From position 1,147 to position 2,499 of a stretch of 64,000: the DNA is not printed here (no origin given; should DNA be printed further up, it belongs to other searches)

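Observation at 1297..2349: Eukaryote-type sterol C-24 methyltransferase encoded in a bacterial context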

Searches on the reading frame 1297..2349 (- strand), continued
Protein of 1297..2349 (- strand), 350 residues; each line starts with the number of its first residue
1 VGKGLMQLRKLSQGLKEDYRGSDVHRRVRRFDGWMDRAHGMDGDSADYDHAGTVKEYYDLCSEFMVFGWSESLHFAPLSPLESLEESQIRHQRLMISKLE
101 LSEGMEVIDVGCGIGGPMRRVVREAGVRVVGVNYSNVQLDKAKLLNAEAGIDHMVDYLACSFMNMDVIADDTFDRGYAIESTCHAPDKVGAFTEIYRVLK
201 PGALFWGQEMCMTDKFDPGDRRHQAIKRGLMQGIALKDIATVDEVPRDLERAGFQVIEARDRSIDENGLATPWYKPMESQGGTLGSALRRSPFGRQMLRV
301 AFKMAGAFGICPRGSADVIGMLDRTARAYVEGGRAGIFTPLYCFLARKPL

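Call 42: search_protein_representatives(protein=window:1297-2334:-)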
Query: 345 residues. Proteins with E-value up to 0.001 (for the whole library): 7938; up to 1e-10: 1710; up to 1e-30: 248. The best 150 are listed.
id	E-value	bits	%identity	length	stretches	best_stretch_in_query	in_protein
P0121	6.6e-127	439.8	78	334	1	30-277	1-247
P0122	1.7e-111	389.2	53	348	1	3-344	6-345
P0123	2.6e-97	342.5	50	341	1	4-343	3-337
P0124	1.3e-95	336.9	62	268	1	6-257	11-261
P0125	4.7e-79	282.5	40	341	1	4-343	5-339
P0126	2.0e-72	260.7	65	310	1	1-180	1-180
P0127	2.1e-72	260.6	41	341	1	23-344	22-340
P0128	6.9e-72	258.9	40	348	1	6-345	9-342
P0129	3.1e-69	250.2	71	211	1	1-168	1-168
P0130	3.4e-68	246.8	40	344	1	17-344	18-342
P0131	5.8e-67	242.7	40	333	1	42-344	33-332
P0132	7.2e-67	242.4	68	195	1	51-205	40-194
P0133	7.9e-67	242.3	38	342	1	5-343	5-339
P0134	2.0e-66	241.0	42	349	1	61-344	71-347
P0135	5.2e-66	239.6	39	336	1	45-344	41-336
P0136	7.9e-66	239.0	38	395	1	23-344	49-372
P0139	3.3e-63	230.4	37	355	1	38-345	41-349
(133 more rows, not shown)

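Call 43: list_cluster_members(proteins=[P0122, P0123, P0125, P0127, P0128, P0130, P0133, P0134, P0136, P0139])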
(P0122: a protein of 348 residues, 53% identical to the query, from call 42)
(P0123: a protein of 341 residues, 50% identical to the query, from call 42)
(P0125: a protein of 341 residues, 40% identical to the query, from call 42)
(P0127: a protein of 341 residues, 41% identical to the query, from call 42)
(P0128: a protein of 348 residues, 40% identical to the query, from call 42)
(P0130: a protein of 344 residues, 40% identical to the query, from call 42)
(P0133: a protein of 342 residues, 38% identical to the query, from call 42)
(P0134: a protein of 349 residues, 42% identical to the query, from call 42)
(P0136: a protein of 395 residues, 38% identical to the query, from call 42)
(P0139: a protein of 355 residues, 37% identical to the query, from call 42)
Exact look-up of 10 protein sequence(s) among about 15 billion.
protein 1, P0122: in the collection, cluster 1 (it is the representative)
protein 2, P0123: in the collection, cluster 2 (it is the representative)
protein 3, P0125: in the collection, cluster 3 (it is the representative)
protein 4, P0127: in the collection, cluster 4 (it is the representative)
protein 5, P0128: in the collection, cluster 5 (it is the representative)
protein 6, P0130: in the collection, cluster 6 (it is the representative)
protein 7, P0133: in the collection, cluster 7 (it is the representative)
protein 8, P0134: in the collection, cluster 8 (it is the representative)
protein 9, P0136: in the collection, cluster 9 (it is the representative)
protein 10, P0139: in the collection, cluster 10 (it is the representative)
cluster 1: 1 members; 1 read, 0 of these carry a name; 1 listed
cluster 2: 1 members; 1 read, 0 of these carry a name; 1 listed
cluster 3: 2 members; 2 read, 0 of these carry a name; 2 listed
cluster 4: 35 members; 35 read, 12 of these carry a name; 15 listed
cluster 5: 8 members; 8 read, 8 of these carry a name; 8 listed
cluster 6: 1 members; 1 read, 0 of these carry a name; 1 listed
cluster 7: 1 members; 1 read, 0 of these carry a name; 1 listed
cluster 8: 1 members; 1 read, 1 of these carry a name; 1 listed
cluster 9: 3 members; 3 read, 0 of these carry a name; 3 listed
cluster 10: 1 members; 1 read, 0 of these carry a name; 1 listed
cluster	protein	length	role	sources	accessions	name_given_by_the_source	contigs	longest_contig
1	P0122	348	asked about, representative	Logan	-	-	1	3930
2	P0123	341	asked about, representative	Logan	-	-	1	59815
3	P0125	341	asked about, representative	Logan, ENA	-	-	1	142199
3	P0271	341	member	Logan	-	-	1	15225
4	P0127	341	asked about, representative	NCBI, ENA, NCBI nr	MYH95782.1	MAG: methyltransferase domain-containing protein [Acidimicrobiia bacterium] | methyltransferase domain-containing protein [Acidimicrobiia bacterium]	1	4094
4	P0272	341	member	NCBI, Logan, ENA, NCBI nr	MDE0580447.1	MAG: sterol 24-C-methyltransferase family protein [bacterium] | sterol 24-C-methyltransferase family protein [bacterium]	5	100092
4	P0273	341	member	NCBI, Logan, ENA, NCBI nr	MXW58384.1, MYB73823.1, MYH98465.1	MAG: methyltransferase domain-containing protein [Acidimicrobiia bacterium] | methyltransferase domain-containing protein [Acidimicrobiia bacterium]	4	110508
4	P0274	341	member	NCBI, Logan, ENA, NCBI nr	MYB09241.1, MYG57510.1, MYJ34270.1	MAG: methyltransferase domain-containing protein [Acidimicrobiia bacterium] | methyltransferase domain-containing protein [Acidimicrobiia bacterium]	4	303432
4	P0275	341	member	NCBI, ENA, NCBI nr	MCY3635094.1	MAG: sterol 24-C-methyltransferase family protein [bacterium] | sterol 24-C-methyltransferase family protein [bacterium]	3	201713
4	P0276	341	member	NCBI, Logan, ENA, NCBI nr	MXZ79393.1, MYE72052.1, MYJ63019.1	MAG: methyltransferase domain-containing protein [Acidimicrobiia bacterium] | methyltransferase domain-containing protein [Acidimicrobiia bacterium]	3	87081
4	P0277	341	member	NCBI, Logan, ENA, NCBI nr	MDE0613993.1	MAG: sterol 24-C-methyltransferase family protein [bacterium] | sterol 24-C-methyltransferase family protein [bacterium]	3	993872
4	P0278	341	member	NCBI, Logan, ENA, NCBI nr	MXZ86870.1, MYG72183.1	MAG: methyltransferase domain-containing protein [Acidimicrobiia bacterium] | methyltransferase domain-containing protein [Acidimicrobiia bacterium]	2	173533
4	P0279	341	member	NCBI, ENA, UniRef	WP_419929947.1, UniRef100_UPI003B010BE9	sterol methyltransferase [Candidatus Poriferisocius sp.] | sterol methyltransferase n=1 Tax=Candidatus Poriferisocius sp. TaxID=3101276 ...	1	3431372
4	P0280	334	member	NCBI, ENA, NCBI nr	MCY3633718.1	MAG: sterol 24-C-methyltransferase family protein [bacterium] | sterol 24-C-methyltransferase family protein [bacterium]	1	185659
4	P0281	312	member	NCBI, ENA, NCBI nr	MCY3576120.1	MAG: sterol 24-C-methyltransferase family protein [bacterium] | sterol 24-C-methyltransferase family protein [bacterium]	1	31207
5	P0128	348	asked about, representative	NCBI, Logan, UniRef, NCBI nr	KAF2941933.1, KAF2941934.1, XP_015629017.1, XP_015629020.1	cycloartenol-C-24-methyltransferase 1-like [Oryza sativa Japonica Group] | cycloartenol-C-24-methyltransferase 1-like n=1 Tax=Oryza sativa subsp. japonica ... | cycloartenol-C-24-methyltransferase 1-like isoform X1 [Oryza sativa Japonica Group]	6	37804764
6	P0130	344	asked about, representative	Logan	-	-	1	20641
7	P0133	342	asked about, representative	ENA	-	-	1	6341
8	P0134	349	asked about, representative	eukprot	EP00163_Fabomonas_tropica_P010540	TRINITY_DN2070_c0_g1_i2.p1 TRINITY_DN2070_c0_g1~~TRINITY_DN2070_c0_g1_i2.p1 ORF ...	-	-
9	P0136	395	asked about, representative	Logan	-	-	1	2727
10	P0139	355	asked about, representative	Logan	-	-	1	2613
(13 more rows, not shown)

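Call 45: find_encoding_contigs(protein=P0003, flank=10000, max_places=3)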
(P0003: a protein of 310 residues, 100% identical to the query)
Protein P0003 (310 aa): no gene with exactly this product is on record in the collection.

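Call 47: find_encoding_contigs(protein=P0001, flank=10000, max_places=3)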
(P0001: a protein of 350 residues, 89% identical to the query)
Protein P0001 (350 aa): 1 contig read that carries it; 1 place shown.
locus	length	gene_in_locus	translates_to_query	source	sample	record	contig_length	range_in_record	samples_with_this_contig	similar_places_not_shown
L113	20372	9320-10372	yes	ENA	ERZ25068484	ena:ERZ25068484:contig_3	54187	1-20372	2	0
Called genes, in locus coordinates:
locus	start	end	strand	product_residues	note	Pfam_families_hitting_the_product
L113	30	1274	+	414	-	PF00291:PALP, PF13291:ACT_4 (weak)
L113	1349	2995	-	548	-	PF00999:Na_H_Exchanger, PF00571:CBS (faint)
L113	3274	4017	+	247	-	PF07161:LppX_LprAFG (weak)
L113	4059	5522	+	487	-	PF00083:Sugar_tr (weak), PF07690:MFS_1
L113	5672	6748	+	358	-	PF00355:Rieske, PF19298:KshA_C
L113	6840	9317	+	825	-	PF03176:MMPL, PF02460:Patched, PF12349:Sterol-sensing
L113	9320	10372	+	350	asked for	PF02353:CMAS, PF01209:Ubie_methyltran, PF13489:Methyltransf_23, PF08241:Methyltransf_11, PF08242:Methyltransf_12, PF13649:Methyltransf_25, PF13847:Methyltransf_31, PF08498:Sterol_MT_C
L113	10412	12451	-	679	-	PF05719:GPP34, PF00067:p450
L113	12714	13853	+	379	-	PF01222:ERG4_ERG24, PF06966:DUF1295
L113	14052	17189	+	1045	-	PF13289:SIR2_2, PF25199:nSTAND_NTPase5, PF13428:TPR_14 (faint), PF14559:TPR_19 (faint), PF23914:TPR_CcmH_CycH (faint)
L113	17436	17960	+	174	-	-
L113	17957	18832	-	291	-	PF00892:EamA (weak), PF00893:Multi_Drug_Res (faint), PF00892:EamA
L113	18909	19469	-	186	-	-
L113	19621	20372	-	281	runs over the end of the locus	-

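Call 48: search_protein_families(library=ncbifam, proteins=[L001:13348-14520:+, L032:13179-14567:-, L002:11081-13120:-, L061:17223-18251:-], max_evalue=0.001)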
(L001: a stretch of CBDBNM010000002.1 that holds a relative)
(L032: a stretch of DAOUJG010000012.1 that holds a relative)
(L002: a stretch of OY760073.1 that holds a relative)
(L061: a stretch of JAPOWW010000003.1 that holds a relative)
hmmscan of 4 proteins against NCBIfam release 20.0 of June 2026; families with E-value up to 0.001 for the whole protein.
L001:13348-14520:+ (390 aa): 0 families

L032:13179-14567:- (462 aa): 12 families
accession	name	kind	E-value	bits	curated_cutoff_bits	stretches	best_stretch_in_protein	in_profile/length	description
NF008841.0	PRK11883.1-1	equivalog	4.7e-15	55.4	517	2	11-110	4-95/453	protoporphyrinogen oxidase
TIGR00562.1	proto_IX_ox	equivalog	9.2e-12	44.3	97.85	1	11-56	3-48/470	protoporphyrinogen oxidase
NF008845.0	PRK11883.1-5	equivalog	8.1e-10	37.6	560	1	9-54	3-52/468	protoporphyrinogen oxidase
NF005560.0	PRK07233.1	equivalog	3.9e-08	32.5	252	1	12-56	2-44/435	hypothetical protein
TIGR03467.1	HpnE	equivalog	2.4e-06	27.1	283.05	1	13-57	1-43/430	hydroxysqualene dehydroxylase HpnE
NF005547.0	PRK07208.1-3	equivalog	7.5e-05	21.6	380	1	9-54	3-46/465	hypothetical protein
NF045663.1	diclust_near_Sec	equivalog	0.00019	19.7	530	1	9-53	105-147/759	pyridine nucleotide-disulfide oxidoreductase/dicluster-binding protein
NF009410.0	PRK12771.1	subfamily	0.0002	20.1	516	1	11-49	139-175/566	NAD(P)-binding protein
NF041087.1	bile_acid_BaiCD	equivalog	0.00021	19.5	825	1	8-55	378-423/642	bile acid Fe-S flavoenzyme BaiCD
NF005566.0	PRK07236.1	subfamily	0.00022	20.2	333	0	8-42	4-36/386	hypothetical protein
NF053546.1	violacein_VioA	equivalog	0.00065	19.1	600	1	13-92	2-79/411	flavin-dependent violacein biosynthesis tryptophan-2 monooxygenase VioA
TIGR03219.1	salicylate_mono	equivalog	0.00092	18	446.35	0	12-47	2-36/414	salicylate 1-monooxygenase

L002:11081-13120:- (679 aa): 7 families
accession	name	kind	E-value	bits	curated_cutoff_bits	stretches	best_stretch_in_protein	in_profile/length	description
NF045812.1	PentlenOxigase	equivalog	1.4e-20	73.6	800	1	324-673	87-440/444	pentalenene oxygenase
NF051859.1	AlbFlvMonOxTrpSyn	equivalog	5.4e-15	54.9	700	1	310-646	92-432/457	bifunctional albaflavenone monooxygenase/terpene synthase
NF050147.1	aminopyruv_ApyO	equivalog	7.8e-14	51.1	525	1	321-649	81-401/444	RiPP biosynthesis cytochrome P450 ApyO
TIGR04538.1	P450_cycloAA_1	subfamily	1.4e-08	34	500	1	527-648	250-374/395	cytochrome P450, cyclodipeptide synthase-associated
TIGR04515.1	P450_rel_GT_act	subfamily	0.0002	20.8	343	0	540-612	265-336/386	P450-derived glycosyltransferase activator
TIGR04458.1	CYP450_TxtE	equivalog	0.00072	18.3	500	0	570-632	311-366/403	4-nitrotryptophan synthase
NF041802.1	P450_SolI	exception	0.00075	18.1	850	0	537-641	298-395/424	solanimycin biosynthesis cytochrome P450 SolI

L061:17223-18251:- (342 aa): 29 families (the best 25 are shown)
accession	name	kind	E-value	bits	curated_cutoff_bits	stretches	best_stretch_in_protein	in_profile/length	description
NF041675.1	sarc_dimgly_tmase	equivalog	1.6e-13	51.2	550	1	78-254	47-217/278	sarcosine/dimethylglycine N-methyltransferase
NF041536.1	ArsM_DUF2284_UU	exception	4.2e-11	41.8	575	1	96-252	75-227/459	arsenite methyltransferase/DUF2284 domain selenoprotein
NF041537.1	ArsM_AhpD_UU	exception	5.4e-11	41.9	510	1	96-210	75-190/345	arsenite methyltransferase/AhpD domain selenoprotein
NF045667.1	MTase_DVU1556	equivalog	9.3e-10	38.3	155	1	89-254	14-167/213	DVU_1556 family methyltransferase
NF047649.1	MTase_UXPK_star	exception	1.5e-09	37.3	460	1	95-198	75-179/283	methyltransferase/UXPK-star double selenoprotein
NF008823.0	PRK11873.1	subfamily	6.6e-09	35.6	263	1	94-253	74-229/272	arsenite methyltransferase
NF040703.1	cyclopro_CfaB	exception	7.4e-09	34.9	650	1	39-173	99-234/393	C17 cyclopropane fatty acid synthase CfaB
NF043040.1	corrin_prot_MT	hypoth_equivalog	1.1e-08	34.7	180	1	96-197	40-144/216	corrinoid protein-associated methyltransferase CpaM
NF053839.1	CPFASynBruc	equivalog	1.2e-08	34.3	600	1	74-172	151-246/410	cyclopropane fatty acid synthase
NF041943.1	GPPMT_Stmyces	equivalog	2.1e-08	34.4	400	1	83-216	63-195/272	geranyl diphosphate 2-C-methyltransferase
NF045823.1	PthPhpthDimycoMt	equivalog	1.1e-06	28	300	1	101-210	70-176/256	phthiotriol/phenolphthiotriol dimycocerosates methyltransferase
TIGR01983.1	UbiG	equivalog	1.5e-06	27.7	102.95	1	98-196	50-147/228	bifunctional 2-polyprenyl-6-hydroxyphenol methylase/3-demethylubiquinol 3-O-methyltransferase UbiG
NF045825.1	FAmtase_mtf2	equivalog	1.5e-06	27.6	400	1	98-199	59-157/248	fatty-acid O-methyltransferase Mtf2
NF040539.1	AST_met_ArsM_2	exception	1.9e-06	28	240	1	101-226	60-183/262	putative arsinothricin biosynthesis methyltransferase ArsM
NF008686.0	PRK11705.1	equivalog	3.1e-06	26.5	400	1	43-177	111-240/383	cyclopropane fatty acyl phospholipid synthase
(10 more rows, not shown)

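Call 51: find_homologous_proteins(query=L113:12714-13853:+, max_evalue=1e-10)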
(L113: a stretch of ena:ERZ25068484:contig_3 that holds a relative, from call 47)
Query L113:12714-13853:+ (379 aa): 1061 proteins with E <= 1e-10 among 7226 candidates; the best 120 are listed.
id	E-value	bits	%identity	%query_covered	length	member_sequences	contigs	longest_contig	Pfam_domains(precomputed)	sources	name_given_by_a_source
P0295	6.8e-258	873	100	100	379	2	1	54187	PF06966.18,PF01222.23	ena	-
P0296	6.0e-249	844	96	100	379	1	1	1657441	PF06966.18,PF01222.23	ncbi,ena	-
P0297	3.6e-247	838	95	100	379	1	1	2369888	PF06966.18,PF01222.23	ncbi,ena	-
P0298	7.1e-247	837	95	100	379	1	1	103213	PF06966.18,PF01222.23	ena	-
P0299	9.7e-244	827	93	100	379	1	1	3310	PF06966.18,PF01222.23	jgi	-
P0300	7.5e-243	824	93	100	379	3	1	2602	PF06966.18,PF01222.23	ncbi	-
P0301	3.3e-242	822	92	100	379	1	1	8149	PF06966.18,PF01222.23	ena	-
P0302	1.9e-240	816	92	100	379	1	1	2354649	PF06966.18,PF01222.23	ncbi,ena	-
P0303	8.0e-238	807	92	100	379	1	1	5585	PF06966.18,PF01222.23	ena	-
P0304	8.2e-238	807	91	100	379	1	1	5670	PF06966.18,PF01222.23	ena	-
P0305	9.2e-229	777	87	100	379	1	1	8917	PF06966.18,PF01222.23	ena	-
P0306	4.1e-228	775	85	100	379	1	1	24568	PF06966.18,PF01222.23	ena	-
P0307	6.6e-227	771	85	100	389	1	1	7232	PF06966.18,PF01222.23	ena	-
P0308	1.7e-226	770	85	100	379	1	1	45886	PF06966.18,PF01222.23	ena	-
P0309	1.9e-226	770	85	100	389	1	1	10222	PF06966.18,PF01222.23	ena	-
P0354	8.7e-215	731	81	100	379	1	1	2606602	PF06966.18,PF01222.23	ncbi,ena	-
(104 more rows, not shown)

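Call 52: find_encoding_contigs(protein=P0297, flank=10000, max_places=2)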
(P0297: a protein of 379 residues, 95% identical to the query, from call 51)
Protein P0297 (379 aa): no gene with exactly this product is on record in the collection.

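Call 53: find_encoding_contigs(protein=P0354, flank=10000, max_places=2)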
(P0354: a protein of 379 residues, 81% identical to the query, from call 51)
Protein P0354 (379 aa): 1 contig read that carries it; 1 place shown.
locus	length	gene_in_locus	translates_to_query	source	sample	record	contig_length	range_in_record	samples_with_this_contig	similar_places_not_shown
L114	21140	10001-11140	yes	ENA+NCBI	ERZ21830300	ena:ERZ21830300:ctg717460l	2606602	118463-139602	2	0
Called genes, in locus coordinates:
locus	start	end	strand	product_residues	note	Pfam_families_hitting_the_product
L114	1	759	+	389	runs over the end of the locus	PF00296:Bac_luciferase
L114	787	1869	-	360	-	PF00296:Bac_luciferase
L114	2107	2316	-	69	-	-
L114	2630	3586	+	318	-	PF00296:Bac_luciferase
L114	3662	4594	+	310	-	PF09296:NUDIX-like, PF09297:Zn_ribbon_NUD, PF00293:NUDIX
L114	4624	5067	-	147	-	PF00903:Glyoxalase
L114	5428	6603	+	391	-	PF04909:Amidohydro_2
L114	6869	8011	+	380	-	PF04909:Amidohydro_2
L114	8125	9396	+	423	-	PF04909:Amidohydro_2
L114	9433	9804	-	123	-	PF01641:SelR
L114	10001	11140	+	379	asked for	PF01222:ERG4_ERG24, PF06966:DUF1295 (weak)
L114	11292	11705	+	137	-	PF00903:Glyoxalase, PF06983:3-dmu-9_3-mt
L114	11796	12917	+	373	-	PF04909:Amidohydro_2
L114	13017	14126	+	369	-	PF01070:FMN_dh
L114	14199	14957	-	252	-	PF01738:DLH, PF08840:BAAT_C (faint)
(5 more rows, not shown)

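Call 69: predict_structure(alignment_id=A1)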
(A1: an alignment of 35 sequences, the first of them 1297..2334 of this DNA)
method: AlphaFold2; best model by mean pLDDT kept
length: 345 residues; sequences in the alignment: 35
mean_pLDDT: 42.1   pTM: 0.33
mean pLDDT of the five models: 42.1, 41.1, 38.6, 36.9, 35.7
residues with pLDDT >= 90: 0; 70-90: 4; 50-70: 66; < 50: 275
segments of 3 or more residues with pLDDT < 50: 1-79, 93-96, 101-114, 124-134, 136-141, 143-182, 193-195, 197-237, 252-286, 306-342
pLDDT, mean of each block of 10 residues (from residue 1): 37 39 36 34 35 36 33 42 52 53 41 51 45 44 39 30 33 35 52 47 35 43 34 42 64 41 32 37 50 65 48 44 40 37 50
secondary structure, 60 per line:
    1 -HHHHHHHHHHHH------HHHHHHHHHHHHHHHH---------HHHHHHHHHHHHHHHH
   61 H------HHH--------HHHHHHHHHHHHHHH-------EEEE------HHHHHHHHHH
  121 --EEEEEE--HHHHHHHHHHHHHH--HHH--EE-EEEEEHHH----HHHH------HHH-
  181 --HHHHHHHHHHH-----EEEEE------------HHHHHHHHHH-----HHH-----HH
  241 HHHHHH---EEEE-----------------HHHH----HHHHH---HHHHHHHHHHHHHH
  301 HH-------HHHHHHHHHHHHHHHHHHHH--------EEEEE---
elements in order: H2-13 H20-35 H45-61 H79-93 E101-104 H111-120 E123-128 H131-144 E155-159 H167-170 H183-193 E199-203 H216-225 H239-246 E250-253 H271-274 H279-283 H287-302 H310-329 E338-342
